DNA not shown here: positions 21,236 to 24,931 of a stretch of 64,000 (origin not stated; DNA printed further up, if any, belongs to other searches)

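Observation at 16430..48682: Hierarchical repeat: a 12-module, ~3.36-kb super-unit duplicated in tandem about ten times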

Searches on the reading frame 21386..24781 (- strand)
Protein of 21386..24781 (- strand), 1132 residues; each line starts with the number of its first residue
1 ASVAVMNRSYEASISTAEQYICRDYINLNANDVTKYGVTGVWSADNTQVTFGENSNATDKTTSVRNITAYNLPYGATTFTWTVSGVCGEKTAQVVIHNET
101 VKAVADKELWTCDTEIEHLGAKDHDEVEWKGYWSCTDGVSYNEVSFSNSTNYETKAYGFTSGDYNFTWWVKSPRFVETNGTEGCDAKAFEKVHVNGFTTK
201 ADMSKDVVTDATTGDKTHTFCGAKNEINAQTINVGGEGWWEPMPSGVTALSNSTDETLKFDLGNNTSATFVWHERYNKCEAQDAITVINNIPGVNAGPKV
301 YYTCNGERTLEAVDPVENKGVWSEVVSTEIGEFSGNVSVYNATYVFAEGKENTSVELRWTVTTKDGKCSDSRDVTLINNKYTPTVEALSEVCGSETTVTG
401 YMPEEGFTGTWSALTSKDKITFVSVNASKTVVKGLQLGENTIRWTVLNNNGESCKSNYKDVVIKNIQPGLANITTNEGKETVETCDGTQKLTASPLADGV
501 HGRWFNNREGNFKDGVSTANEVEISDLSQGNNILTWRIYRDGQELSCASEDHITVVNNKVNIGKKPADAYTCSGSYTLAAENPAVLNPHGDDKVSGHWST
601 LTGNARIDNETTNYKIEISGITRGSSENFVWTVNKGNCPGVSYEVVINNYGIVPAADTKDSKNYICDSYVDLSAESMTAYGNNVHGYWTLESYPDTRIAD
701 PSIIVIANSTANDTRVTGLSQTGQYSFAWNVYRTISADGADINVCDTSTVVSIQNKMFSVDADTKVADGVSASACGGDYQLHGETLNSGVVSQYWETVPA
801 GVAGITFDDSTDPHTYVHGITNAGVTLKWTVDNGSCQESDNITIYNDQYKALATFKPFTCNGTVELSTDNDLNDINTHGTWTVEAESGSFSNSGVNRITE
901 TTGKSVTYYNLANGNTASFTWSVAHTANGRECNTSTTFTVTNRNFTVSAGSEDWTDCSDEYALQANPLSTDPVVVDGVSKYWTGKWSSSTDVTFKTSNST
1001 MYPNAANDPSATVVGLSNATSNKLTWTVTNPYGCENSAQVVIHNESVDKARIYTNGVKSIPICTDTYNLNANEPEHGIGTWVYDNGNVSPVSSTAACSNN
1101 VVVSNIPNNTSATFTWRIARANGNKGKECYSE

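Call 22: find_homologous_proteins(query=window:21386-24781:-, max_evalue=0.00001)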
Query window:21386-24781:- (1132 aa): 14 proteins with E <= 0.00001 among 8000 candidates.
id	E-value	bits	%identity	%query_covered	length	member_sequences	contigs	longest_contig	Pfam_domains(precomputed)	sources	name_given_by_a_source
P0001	0.0e+0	1643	66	100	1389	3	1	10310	-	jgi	jgi:hypothetical protein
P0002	1.1e-68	251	27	94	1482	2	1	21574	PF22352.3,PF18962.8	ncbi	-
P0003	9.3e-68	248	25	96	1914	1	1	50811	PF07679.23,PF22352.3,PF16561.12,PF13927.13,PF18962.8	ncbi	-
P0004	4.8e-65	239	25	78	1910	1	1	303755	PF22352.3,PF13927.13,PF18962.8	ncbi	ncbi:MAG: T9SS type A sorting domain-containing protein [Bacteroidales bacterium]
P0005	2.3e-58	216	24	94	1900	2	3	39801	PF07679.23,PF22352.3,PF13927.13,PF18962.8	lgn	-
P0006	1.4e-53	201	25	96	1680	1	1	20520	PF22352.3,PF18962.8,PF23032.2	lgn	-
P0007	1.9e-52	197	26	75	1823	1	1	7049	-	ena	-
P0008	1.2e-48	184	25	80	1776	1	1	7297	PF22352.3,PF18962.8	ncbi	-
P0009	3.0e-31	127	24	74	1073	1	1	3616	PF19408.6,PF22352.3,PF18962.8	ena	-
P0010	8.9e-16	75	26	39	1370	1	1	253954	PF22352.3,PF18962.8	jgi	-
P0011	2.3e-15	74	23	75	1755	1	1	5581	PF22352.3,PF18962.8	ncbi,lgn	-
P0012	6.5e-15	73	24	78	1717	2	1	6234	PF22352.3,PF13585.13,PF17963.8,PF17892.8,PF17803.8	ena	-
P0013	1.0e-12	65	23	42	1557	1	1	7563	PF22352.3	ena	-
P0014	3.0e-7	47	25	39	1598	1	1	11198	PF22352.3,PF18962.8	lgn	-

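Call 23: find_encoding_contigs(protein=P0001, flank=10000)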
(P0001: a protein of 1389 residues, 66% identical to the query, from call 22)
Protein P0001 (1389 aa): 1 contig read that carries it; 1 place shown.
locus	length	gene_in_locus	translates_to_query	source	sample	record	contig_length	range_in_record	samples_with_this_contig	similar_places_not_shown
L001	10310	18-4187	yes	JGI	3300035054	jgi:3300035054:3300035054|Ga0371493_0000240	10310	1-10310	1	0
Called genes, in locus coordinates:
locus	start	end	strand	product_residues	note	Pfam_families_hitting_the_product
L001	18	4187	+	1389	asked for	-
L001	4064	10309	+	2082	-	?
